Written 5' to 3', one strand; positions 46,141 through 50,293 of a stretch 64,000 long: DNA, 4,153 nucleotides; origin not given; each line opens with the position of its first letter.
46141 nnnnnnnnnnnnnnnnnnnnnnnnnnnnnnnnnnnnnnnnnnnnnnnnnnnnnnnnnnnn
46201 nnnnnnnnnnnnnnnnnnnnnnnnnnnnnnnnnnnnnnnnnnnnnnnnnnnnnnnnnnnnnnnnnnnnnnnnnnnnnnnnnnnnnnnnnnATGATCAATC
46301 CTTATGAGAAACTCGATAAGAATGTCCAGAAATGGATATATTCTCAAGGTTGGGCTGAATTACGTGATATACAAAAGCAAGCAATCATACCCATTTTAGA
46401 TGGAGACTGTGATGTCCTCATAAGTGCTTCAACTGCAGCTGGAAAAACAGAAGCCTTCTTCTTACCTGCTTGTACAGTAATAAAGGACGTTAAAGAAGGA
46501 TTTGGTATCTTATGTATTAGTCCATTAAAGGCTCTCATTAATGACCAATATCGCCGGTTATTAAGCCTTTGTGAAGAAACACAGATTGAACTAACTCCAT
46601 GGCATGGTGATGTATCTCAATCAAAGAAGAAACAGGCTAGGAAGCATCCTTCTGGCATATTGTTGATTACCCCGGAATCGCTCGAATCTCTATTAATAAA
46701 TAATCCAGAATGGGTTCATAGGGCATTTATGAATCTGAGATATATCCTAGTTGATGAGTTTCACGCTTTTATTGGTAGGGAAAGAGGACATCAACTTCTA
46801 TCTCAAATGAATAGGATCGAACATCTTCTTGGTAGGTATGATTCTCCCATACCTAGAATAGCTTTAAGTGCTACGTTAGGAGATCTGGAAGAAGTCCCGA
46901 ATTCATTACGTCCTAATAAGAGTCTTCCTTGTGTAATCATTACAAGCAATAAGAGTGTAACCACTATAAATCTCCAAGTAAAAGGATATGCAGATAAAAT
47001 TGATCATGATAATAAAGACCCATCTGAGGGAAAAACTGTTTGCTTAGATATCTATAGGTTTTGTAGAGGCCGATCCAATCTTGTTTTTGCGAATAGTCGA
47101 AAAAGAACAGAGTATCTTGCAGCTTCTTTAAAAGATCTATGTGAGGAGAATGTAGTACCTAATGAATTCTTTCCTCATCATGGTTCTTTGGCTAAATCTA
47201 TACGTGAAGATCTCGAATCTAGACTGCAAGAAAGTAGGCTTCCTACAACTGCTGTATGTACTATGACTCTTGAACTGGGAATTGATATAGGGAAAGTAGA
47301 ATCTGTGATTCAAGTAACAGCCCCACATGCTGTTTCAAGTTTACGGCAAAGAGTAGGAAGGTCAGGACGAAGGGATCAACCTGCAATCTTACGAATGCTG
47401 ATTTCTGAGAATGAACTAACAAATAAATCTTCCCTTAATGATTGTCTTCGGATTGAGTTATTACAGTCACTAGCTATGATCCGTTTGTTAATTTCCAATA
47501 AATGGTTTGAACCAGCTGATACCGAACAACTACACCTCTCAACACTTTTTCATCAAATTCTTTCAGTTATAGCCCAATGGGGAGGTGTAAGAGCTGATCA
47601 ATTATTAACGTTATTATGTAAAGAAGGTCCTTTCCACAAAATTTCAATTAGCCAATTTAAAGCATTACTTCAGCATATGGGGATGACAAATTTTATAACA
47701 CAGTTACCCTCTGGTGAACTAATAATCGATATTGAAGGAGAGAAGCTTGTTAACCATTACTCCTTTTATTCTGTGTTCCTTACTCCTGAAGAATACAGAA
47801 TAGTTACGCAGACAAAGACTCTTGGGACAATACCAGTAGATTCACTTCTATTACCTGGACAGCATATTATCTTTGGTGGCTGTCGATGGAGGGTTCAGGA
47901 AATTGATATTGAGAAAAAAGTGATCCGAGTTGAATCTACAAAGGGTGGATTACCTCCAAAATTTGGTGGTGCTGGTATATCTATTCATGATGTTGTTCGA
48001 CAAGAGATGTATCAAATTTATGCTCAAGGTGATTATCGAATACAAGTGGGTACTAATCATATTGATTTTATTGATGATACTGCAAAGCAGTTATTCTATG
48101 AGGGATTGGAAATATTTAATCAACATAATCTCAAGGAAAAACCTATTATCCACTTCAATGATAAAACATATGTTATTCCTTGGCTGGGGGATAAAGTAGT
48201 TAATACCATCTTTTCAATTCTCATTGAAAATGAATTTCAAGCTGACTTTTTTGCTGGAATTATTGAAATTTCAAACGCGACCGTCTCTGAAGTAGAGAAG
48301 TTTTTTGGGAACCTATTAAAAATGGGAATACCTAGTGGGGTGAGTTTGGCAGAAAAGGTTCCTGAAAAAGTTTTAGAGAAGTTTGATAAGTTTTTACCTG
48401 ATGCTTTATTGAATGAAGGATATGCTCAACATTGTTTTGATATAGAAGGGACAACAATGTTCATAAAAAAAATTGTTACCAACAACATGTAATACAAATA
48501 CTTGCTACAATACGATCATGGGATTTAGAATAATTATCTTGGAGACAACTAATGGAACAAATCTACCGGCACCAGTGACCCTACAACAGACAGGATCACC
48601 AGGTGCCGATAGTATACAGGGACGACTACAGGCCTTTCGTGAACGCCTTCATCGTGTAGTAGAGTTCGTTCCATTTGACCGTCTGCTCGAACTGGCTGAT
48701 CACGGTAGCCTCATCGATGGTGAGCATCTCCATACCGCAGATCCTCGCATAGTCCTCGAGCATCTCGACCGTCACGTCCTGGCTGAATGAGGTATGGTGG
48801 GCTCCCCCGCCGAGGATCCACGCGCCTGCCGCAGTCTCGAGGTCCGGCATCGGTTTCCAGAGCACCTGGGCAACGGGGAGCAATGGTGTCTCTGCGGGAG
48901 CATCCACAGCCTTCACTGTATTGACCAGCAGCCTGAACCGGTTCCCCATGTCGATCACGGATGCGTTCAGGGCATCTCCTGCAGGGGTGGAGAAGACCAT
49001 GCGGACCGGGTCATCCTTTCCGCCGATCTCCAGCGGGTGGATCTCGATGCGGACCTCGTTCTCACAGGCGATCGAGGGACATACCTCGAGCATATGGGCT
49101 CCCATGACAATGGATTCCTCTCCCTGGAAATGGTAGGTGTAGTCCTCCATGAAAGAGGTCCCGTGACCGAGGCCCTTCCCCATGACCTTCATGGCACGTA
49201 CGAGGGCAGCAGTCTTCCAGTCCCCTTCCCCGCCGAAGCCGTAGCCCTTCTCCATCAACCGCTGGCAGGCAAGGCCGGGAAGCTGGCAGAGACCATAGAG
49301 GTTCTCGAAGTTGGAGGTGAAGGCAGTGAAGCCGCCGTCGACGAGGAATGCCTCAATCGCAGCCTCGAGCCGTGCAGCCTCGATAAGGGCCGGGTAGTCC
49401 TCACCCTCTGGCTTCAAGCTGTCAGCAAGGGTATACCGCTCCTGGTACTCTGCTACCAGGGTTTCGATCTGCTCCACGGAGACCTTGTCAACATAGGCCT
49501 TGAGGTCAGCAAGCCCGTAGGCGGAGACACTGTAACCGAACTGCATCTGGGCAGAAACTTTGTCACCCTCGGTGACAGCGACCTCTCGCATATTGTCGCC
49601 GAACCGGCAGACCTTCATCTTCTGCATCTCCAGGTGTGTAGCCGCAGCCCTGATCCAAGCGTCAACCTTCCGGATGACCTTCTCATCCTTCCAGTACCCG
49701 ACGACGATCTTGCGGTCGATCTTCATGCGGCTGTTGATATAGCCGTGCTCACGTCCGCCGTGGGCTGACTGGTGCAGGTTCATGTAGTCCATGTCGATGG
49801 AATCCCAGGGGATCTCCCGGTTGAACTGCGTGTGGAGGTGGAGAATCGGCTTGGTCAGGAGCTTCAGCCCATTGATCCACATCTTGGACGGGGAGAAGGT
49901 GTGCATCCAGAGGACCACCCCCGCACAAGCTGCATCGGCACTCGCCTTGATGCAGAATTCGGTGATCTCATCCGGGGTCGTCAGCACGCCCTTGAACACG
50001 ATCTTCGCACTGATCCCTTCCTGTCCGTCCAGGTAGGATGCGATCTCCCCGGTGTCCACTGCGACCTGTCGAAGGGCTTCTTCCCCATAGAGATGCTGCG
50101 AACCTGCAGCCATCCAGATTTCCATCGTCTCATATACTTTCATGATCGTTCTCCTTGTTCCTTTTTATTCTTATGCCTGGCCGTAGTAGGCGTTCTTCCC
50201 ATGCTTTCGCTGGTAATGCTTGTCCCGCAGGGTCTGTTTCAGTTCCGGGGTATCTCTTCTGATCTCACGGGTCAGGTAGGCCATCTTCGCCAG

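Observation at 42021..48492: AT-rich three-gene module: TerB_N/TerB/TerB_C protein + DUF2791(BrxD)-like ATPase + Lhr-like DExH helicase (Shango-type candidate anti-phage system)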

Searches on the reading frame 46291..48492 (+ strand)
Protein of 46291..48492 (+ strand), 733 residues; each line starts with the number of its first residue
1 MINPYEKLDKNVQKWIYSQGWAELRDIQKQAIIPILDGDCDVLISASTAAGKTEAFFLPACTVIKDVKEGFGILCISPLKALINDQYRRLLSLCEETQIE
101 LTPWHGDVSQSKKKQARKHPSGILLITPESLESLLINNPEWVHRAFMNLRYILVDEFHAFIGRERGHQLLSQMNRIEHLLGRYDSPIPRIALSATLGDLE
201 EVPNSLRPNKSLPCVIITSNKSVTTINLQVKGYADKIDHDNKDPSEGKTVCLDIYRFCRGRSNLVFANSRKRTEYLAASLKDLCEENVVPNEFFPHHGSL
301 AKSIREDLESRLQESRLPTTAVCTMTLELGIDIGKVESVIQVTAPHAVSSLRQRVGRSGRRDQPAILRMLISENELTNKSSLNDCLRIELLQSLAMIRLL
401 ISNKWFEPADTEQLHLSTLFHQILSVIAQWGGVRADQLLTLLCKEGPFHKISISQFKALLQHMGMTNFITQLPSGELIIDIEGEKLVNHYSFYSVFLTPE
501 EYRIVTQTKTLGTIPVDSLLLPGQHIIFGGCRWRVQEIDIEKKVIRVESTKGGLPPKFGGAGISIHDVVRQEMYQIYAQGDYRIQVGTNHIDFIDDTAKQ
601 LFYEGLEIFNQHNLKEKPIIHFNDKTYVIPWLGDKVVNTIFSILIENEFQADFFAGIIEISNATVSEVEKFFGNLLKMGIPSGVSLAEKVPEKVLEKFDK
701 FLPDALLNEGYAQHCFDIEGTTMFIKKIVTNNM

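Call 5: search_protein_families(library=pfam, proteins=[window:46291-48492:+], max_evalue=0.01)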
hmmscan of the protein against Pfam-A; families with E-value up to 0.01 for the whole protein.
window:46291-48492:+ (733 aa): 4 families
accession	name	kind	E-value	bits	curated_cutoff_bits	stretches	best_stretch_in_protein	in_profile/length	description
PF00270.35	DEAD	-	6.9e-31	107.7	26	1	26-201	2-166/167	DEAD/DEAH box helicase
PF00271.37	Helicase_C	-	1.3e-14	54.9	23.5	1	259-361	14-109/110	Helicase conserved C-terminal domain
PF04851.21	ResIII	-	2.8e-07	31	22.5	1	23-196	3-162/164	Type III restriction enzyme, res subunit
PF22590.2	Cas3-like_C_2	-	0.0013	19.4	27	1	261-362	3-105/106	CRISPR-associated nuclease/helicase Cas3, C-terminal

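Call 6: search_protein_families(library=padloc, proteins=[window:46291-48492:+], max_evalue=0.01)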
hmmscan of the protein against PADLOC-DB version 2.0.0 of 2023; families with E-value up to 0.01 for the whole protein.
window:46291-48492:+ (733 aa): 56 families (the best 25 are shown)
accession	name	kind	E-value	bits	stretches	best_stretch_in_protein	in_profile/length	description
PDLC03960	SngC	-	8.3e-266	882.3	1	4-726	5-718/720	-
PDLC02503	BrxHI|BrxHII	-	1.1e-105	352.5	1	4-730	4-693/698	BrxHI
PDLC02501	BrxHI|BrxHII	-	2e-65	219.4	1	19-561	19-535/925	BrxHI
PDLC02897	DpdJ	-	1e-30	104.4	1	42-398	117-490/1570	DpdJ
PDLC02864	DpdF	-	2.2e-22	77.6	1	20-384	19-351/610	DpdF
PDLC03928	PsyrT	-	3.4e-22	76.5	1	18-373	18-347/689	-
PDLC00037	DruE3|DruE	-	1.2e-18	64.3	2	323-370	1062-1109/2055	SNF2 family N-terminal domain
PDLC02870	DpdF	-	5.6e-18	62.7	1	19-375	9-334/534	DpdF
PDLC02861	DpdF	-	1.9e-17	60.8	1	19-380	24-352/611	DpdF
PDLC00036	DruE3|DruE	-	9.4e-17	57.4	2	42-202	111-291/2023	SNF2 family N-terminal domain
PDLC00035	DruE3|DruE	-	2.9e-16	56.4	2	322-381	1064-1123/1460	SNF2 family N-terminal domain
PDLC01252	Cas3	-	8.8e-15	52.9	1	42-363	2-290/324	CAS-I; effector_G3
PDLC02896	DpdJ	-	2.4e-14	50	2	24-98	160-244/1487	DpdJ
PDLC00938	Cas3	-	2.1e-12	44.9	1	42-362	2-320/358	CRISPR-associated helicase Cas3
PDLC00015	DruE2|DruE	-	3.2e-10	36.4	1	324-364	1177-1217/1887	SNF2 family N-terminal domain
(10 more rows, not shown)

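Call 29: search_solved_structures(query=window:46291-48492:+, max_evalue=0.001)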
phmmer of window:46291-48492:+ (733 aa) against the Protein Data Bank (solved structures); distinct sequences matched with E-value up to 0.001: 123 (the best 60 are shown).
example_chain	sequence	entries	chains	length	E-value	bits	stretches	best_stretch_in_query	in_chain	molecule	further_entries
5v9x_A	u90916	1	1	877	9e-29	103.2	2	19-286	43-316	ATP-dependent DNA helicase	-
7lhl_A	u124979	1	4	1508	6e-28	100.5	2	19-286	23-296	ATP-dependent DNA helicase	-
6znp_A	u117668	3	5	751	3.6e-26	94.7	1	6-372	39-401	Uncharacterized ATP-dependent helicase YprA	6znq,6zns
6qdv_B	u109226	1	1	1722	6.7e-18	67.3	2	14-294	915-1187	U5 small nuclear ribonucleoprotein 200 kDa helicase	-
4f92_B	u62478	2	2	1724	6.7e-18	67.3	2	14-294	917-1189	U5 small nuclear ribonucleoprotein 200 kDa helicase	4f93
4f91_B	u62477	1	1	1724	6.8e-18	67.3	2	14-294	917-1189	U5 small nuclear ribonucleoprotein 200 kDa helicase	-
5urj_A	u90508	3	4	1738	7e-18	67.2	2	14-294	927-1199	U5 small nuclear ribonucleoprotein 200 kDa helicase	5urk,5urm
4kit_B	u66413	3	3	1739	7e-18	67.2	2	14-294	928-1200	U5 small nuclear ribonucleoprotein 200 kDa helicase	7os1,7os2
6s8q_B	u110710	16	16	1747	7.1e-18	67.2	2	14-294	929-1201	U5 small nuclear ribonucleoprotein 200 kDa helicase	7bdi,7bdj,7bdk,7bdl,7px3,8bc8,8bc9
3jcr_C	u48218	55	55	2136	1.4e-17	66.3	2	14-294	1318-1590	hBrr2 | U5 small nuclear ribonucleoprotein 200 kDa helicase | Brr2, U5 small nuclear ribonucleoprotein 200 kDa helicase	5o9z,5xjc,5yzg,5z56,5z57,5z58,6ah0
6s9i_B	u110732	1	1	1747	1.4e-17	66.2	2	14-294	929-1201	U5 small nuclear ribonucleoprotein 200 kDa helicase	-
6s8o_B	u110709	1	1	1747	2.8e-17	65.3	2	14-293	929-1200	U5 small nuclear ribonucleoprotein 200 kDa helicase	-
8alz_B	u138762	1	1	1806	8.4e-14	53.8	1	22-280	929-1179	Activating signal cointegrator 1 complex subunit 3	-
6qv3_A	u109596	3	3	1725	1.3e-13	53.2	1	27-306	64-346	Pre-mRNA splicing helicase-like protein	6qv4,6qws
5m59_A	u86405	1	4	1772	1.4e-13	53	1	27-305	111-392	Pre-mRNA splicing helicase-like protein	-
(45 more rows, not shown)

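Call 56: find_homologous_proteins(query=window:46291-48492:+, max_evalue=1e-20)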
Query window:46291-48492:+ (733 aa): 8000 proteins with E <= 1e-20 among 8000 candidates; the best 120 are listed.
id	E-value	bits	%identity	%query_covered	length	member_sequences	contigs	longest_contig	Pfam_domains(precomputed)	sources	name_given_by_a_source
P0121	0.0e+0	1676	100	100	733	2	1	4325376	PF00270.36,PF00271.38,PF04851.22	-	-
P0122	0.0e+0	1066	63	99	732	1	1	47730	PF00270.36,PF00271.38,PF04851.22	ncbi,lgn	-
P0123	0.0e+0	1064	63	99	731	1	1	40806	PF00270.36,PF00271.38,PF04851.22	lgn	-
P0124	0.0e+0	1060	63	99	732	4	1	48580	PF00270.36,PF00271.38,PF04851.22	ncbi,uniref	ncbi:DEAD/DEAH box helicase [Photobacterium sagamiensis]|uniref:DEAD/DEAH box helicase n=1 Tax=Photo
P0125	0.0e+0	1052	63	99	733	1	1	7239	PF00270.36,PF00271.38,PF04851.22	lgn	-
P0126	0.0e+0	1049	62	99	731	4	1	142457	PF00270.36,PF00271.38,PF04851.22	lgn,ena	-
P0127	0.0e+0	1048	62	99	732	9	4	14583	PF00270.36,PF00271.38,PF04851.22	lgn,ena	-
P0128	0.0e+0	1046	63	99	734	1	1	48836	PF00270.36,PF00271.38,PF04851.22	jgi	-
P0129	0.0e+0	1046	62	99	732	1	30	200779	PF00270.36,PF00271.38,PF04851.22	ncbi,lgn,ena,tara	tara:strand:- start:12235 stop:14433 length:2199 start_codon:yes stop_codon:yes gene_type:complete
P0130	0.0e+0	1045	62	100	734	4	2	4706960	PF00270.36,PF00271.38,PF04851.22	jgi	jgi:ATP-dependent Lhr-like helicase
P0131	0.0e+0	1044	62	99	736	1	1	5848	PF00270.36,PF00271.38,PF04851.22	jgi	-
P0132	0.0e+0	1043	62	99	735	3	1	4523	PF00270.36,PF00271.38,PF04851.22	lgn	-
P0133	0.0e+0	1042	61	99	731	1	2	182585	PF00270.36,PF00271.38,PF04851.22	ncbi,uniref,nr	ncbi:DEAD/DEAH box helicase [Xenorhabdus sp. DI]|uniref:DEAD/DEAH box helicase n=1 Tax=Xenorhabdus d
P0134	0.0e+0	1042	61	99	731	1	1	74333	PF00270.36,PF00271.38,PF04851.22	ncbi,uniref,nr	ncbi:DEAD/DEAH box helicase [Xenorhabdus sp. PR6a]|uniref:DEAD/DEAH box helicase n=1 Tax=Xenorhabdus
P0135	0.0e+0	1040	62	99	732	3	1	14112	PF00270.36,PF00271.38,PF04851.22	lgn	-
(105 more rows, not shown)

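Call 68: predict_structure(alignment_id=A5)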
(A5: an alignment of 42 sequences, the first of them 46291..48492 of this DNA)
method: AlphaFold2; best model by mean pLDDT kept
length: 733 residues; sequences in the alignment: 42
mean_pLDDT: 70.7   pTM: 0.58
mean pLDDT of the five models: 70.7, 70.1, 69.1, 68.4, 65.9
residues with pLDDT >= 90: 172; 70-90: 242; 50-70: 170; < 50: 149
segments of 3 or more residues with pLDDT < 50: 47-50, 221-244, 268-270, 289-291, 294-305, 315-317, 324-335, 343-375, 406-411, 489-501, 513-519, 525-532, 550-563
pLDDT, mean of each block of 10 residues (from residue 1): 83 87 83 92 69 87 91 87 75 90 79 87 88 80 93 82 63 83 86 65 73 81 44 38 53 66 56 57 59 44 48 51 45 51 38 29 26 50 76 70 51 68 74 81 75 91 93 85 67 37 58 48 48 62 64 32 62 91 66 61 88 91 89 90 92 83 92 93 90 75 89 87 90 52
secondary structure, 60 per line:
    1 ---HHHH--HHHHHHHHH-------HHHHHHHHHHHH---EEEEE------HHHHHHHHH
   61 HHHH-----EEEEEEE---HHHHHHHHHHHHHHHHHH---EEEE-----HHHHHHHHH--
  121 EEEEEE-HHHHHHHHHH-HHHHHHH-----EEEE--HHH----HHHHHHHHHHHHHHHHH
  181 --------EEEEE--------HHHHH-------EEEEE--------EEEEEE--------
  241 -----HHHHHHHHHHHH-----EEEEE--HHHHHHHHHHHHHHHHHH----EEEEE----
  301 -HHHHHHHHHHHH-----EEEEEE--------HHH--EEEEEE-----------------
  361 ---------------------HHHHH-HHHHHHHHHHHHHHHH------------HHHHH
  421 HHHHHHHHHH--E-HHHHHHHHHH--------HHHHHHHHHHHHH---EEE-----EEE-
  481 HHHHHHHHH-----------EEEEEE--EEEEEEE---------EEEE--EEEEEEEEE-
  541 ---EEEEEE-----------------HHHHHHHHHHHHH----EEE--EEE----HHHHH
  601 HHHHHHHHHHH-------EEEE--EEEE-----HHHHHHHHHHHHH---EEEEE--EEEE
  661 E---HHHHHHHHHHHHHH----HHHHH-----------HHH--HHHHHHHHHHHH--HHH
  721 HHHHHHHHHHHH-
elements in order (helices of 4 or more, strands of 3 or more residues): H4-7 H10-18 H26-37 E41-45 H52-64 E70-76 H80-97 E101-104 H110-118 E121-126 H128-137 H139-145 E151-154 H164-180 E189-193 H202-206 E214-218 E227-232 H246-257 E263-267 H270-287 E292-296 H302-313 E319-324 E338-343 H382-386 H388-403 H416-430 H435-444 H453-465 E469-471 E477-479 H481-489 E501-506 E509-515 E525-528 E531-539 E544-549 H567-579 E584-586 E589-591 H596-611 E619-622 E625-628 H634-646 E650-654 E657-661 H665-678 H683-687 H704-715 H718-732

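Call 70: fold_search(model_id=the predicted structure, library=pdb)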
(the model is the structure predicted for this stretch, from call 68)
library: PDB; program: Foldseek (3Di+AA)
matches with E <= 10: 1727; with E <= 0.001: 721
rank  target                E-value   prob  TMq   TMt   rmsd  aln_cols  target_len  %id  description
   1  6znp_B                6.7e-21  1.00  0.48  0.50  14.4       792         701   17  Crystal Structure of DUF1998 helicase MrfA bound to DNA (released 2020-11-25)
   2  5v9x_A                5.7e-20  1.00  0.60  0.58   8.8       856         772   18  Structure of Mycobacterium smegmatis helicase Lhr bound to ssDNA and AMP-PNP (released 2017-12-06)
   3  6znp_A                8.1e-20  1.00  0.48  0.47  13.3       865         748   15  Crystal Structure of DUF1998 helicase MrfA bound to DNA (released 2020-11-25)
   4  6znq_B                4.4e-18  1.00  0.47  0.48  13.1       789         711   16  Crystal Structure of DUF1998 helicase MrfA bound to DNA and AMPPNP (released 2020-11-25)
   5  6zns                  5.6e-14  1.00  0.44  0.50   8.8       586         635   18  Crystal Structure of DUF1998 helicase MrfA (released 2020-11-25)
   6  2zj5                  7.6e-13  1.00  0.41  0.44   8.4       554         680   18  Archaeal DNA helicase Hjm complexed with ADP in form 1 (released 2009-02-10)
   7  5lb5_D                2.0e-12  1.00  0.25  0.40  14.2       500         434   19  Crystal structure of human RECQL5 helicase in complex with ADP/Mg (tricilinc form). (released 2016-07-06)
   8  5lb5_A                2.1e-12  1.00  0.26  0.41   9.3       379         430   20  Crystal structure of human RECQL5 helicase in complex with ADP/Mg (tricilinc form). (released 2016-07-06)
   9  7zml_A                3.2e-12  1.00  0.25  0.39  10.1       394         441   20  Crystal structure of human RECQL5 helicase APO form in complex with engineered nanobody (Gluebody) G1-001 (released 2022-06-22)
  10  7zml_D                4.1e-12  1.00  0.25  0.39  10.2       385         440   20  Crystal structure of human RECQL5 helicase APO form in complex with engineered nanobody (Gluebody) G1-001 (released 2022-06-22)
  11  9b15_A                4.5e-12  1.00  0.42  0.45   8.5       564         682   15  Superfamily 2 helicase Hel308 containing the beta-hairpin from DNA pol theta helicase-like domain (released 2025-03-19)
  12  2zj2                  4.8e-12  1.00  0.42  0.46   9.2       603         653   16  Archaeal DNA helicase Hjm apo state in form 1 (released 2009-02-10)
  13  5lba_B                5.8e-12  1.00  0.25  0.40   9.3       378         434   21  Crystal structure of human RECQL5 helicase in complex with DSPL fragment(1-cyclohexyl-3-(oxolan-2-ylmethyl)urea, SGC - (released 2016-07-06)
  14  9i22_A                5.8e-12  1.00  0.36  0.48  19.8       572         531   13  Structure of Human helicase RecQ1- Myc G-quadruplex - ADP complex (released 2025-10-01)
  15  5a9j_A                7.5e-12  1.00  0.37  0.34  13.4       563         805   15  Crystal structure of the Helicase domain of human DNA polymerase theta, apo-form (released 2015-12-16)
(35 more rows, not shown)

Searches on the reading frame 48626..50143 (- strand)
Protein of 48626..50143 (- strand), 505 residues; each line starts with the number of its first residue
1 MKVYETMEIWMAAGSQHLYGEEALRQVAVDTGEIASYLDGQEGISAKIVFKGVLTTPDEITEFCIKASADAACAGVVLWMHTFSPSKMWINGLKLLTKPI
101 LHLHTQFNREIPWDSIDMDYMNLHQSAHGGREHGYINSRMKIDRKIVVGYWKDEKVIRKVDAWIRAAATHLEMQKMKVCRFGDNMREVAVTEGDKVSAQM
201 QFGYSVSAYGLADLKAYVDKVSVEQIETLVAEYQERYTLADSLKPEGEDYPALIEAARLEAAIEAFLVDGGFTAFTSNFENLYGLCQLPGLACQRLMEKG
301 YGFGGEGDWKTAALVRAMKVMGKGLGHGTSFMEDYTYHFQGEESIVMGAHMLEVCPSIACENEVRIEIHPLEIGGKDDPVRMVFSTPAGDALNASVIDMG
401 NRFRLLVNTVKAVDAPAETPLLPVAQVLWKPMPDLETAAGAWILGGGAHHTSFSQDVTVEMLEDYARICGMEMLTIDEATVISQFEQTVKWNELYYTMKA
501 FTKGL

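Call 17: search_protein_families(library=pfam, proteins=[window:48626-50143:-], max_evalue=0.00001)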
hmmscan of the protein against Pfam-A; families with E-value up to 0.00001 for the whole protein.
window:48626-50143:- (505 aa): 3 families
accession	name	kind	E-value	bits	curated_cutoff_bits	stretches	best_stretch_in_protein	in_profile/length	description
PF02610.21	AraA_N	-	2.5e-77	258.8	24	1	8-172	2-166/168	L-arabinose isomerase N-terminal domain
PF24856.1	AraA_central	-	1.2e-64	217.7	24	1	177-324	1-148/148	L-arabinose isomerase central domain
PF11762.14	Arabinose_Iso_C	-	2.2e-63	212.8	25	1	328-472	1-144/144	L-arabinose isomerase C-terminal domain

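Call 19: find_encoding_contigs(protein=window:48626-50143:-, flank=10000, max_places=8)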
Protein window:48626-50143:- (505 aa): no gene with exactly this product is on record in the collection.

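Call 21: find_related_loci(query=window:48626-50143:-, collection=genome_contigs, flank=10000)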
Query window:48626-50143:- (505 aa) in genome_contigs; peptide patterns used: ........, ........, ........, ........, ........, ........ (x = any residue, [..] = any of these).
598 stretches matched a pattern (row limit reached: there are more); 594 encode a relative of the query (tblastn E <= 1e-3); the best 80 are kept; 80 distinct loci.
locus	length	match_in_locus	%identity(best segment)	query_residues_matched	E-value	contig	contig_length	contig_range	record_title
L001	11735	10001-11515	69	1-505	0e+0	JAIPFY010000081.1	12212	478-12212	MAG: Spirochaetia bacterium isolate Tobar13m-G40 Tobar13m-C4973, whole genome shotgun sequence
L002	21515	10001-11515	65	1-505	0e+0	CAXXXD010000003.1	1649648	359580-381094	MAG: Oceanispirochaeta sp. isolate aeacc017-5aeb-41c1-ba2d-d30721ebb7db genome assembly, contig: contig_3, whole genome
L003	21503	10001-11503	64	1-501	0e+0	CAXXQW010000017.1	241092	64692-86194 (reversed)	MAG: Oceanispirochaeta sp. isolate 2ccd7f7f-6acc-48f9-80b7-4dc698a3fb62 genome assembly, contig: contig_17, whole genome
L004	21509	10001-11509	64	1-505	0e+0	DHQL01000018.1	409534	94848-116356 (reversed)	MAG TPA_asm: Spirochaeta sp. UBA5339 UBA5339_contig_2, whole genome shotgun sequence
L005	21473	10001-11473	59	8-499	0e+0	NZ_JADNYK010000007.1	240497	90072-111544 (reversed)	Pseudozobellia sp. WGM2 NODE_7_length_240497_cov_76.804308, whole genome shotgun sequence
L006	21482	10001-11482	60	1-497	0e+0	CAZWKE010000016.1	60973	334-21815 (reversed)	MAG TPA_asm: uncultured Spirochaetaceae bacterium isolate binchicken_co151_536 genome assembly, contig: NODE_577_length_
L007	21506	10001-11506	58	1-503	0e+0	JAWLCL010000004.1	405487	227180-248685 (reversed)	MAG: Mariniphaga sp. isolate 15dZY3.bin.44 NODE_27_length_405487_cov_6.203600, whole genome shotgun sequence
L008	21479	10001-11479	58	1-498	0e+0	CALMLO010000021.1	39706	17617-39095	MAG TPA_asm: uncultured Phycisphaerales bacterium isolate SRR5007357_bin.132_CONCOCT_v1.1_MAG genome assembly, contig: E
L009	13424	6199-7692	57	1-499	0e+0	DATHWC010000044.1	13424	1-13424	MAG TPA_asm: Lunatimonas sp. isolate SMAG_U16149 k141_1429412, whole genome shotgun sequence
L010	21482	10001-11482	57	4-498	0e+0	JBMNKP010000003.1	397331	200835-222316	MAG: Limnochordia bacterium isolate SBF912LR0HQ0121 contig_54572, whole genome shotgun sequence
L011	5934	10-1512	57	1-505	0e+0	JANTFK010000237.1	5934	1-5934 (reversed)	MAG: Bacteroidales bacterium isolate bin100107 c_000000016097, whole genome shotgun sequence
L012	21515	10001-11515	66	1-505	0e+0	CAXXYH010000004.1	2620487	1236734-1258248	MAG: Spirochaetia bacterium isolate 3f6413ad-2fe3-400d-aa3f-8d8018634007 genome assembly, contig: contig_4, whole genome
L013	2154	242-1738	55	2-501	0e+0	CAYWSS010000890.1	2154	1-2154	MAG TPA_asm: uncultured Caldilineaceae bacterium isolate binchicken_co275_173 genome assembly, contig: NODE_132431_lengt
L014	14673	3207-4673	57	8-501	0e+0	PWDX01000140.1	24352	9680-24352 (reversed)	MAG: Phycisphaerae bacterium isolate T1Sed10_97 T1-Sed10-C1553, whole genome shotgun sequence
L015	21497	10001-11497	56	5-503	0e+0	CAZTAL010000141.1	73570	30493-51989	MAG TPA_asm: uncultured Prolixibacteraceae bacterium isolate SRP067234_co1_248 genome assembly, contig: k99_248879, whol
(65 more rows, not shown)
